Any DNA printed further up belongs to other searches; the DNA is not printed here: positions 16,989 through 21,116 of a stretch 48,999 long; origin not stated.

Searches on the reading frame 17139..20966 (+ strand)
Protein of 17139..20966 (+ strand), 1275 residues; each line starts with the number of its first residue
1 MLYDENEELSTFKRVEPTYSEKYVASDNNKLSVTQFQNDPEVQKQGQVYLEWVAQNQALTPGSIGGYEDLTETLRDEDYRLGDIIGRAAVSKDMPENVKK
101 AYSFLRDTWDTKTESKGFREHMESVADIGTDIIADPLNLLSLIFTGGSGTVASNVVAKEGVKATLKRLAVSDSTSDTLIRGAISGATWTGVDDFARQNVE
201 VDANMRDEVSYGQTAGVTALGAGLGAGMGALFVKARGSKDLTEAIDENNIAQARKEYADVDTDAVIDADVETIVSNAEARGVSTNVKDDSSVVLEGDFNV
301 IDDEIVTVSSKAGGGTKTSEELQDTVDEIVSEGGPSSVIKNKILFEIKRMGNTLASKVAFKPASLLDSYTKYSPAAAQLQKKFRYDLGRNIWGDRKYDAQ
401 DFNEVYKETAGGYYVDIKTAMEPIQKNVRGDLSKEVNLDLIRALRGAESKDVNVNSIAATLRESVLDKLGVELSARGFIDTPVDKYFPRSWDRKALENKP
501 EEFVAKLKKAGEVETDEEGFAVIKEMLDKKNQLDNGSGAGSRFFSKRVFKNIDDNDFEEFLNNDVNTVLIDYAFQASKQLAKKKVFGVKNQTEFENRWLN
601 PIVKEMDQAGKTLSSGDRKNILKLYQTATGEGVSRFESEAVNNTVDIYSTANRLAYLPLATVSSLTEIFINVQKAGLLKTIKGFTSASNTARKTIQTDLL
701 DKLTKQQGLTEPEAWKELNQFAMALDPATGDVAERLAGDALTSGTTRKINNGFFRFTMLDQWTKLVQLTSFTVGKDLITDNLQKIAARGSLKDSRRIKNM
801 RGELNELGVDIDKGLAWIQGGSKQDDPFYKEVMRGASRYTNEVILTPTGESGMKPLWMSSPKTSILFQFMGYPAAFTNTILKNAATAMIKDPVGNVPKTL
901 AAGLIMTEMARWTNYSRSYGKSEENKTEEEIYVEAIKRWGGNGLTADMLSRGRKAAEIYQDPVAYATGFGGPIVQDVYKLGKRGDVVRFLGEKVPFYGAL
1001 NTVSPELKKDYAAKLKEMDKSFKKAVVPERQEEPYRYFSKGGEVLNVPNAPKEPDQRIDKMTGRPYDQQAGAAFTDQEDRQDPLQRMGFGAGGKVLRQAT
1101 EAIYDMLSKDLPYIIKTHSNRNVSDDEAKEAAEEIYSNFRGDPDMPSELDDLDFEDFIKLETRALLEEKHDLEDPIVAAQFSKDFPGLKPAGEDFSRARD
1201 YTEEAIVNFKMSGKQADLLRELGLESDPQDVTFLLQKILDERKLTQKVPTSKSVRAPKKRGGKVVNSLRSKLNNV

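Call 96: search_protein_families(library=phrogs, proteins=[window:17139-20966:+], max_evalue=0.00001)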
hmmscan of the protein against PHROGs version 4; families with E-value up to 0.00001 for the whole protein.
window:17139-20966:+ (1275 aa): 2 families
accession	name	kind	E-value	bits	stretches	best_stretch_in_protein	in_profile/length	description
phrog_7348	-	lysis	6.3e-179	598.2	1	30-1025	44-1063/2564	endolysin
phrog_6958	-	head and packaging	1.2e-27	97.1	1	566-887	594-906/1052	virion structural protein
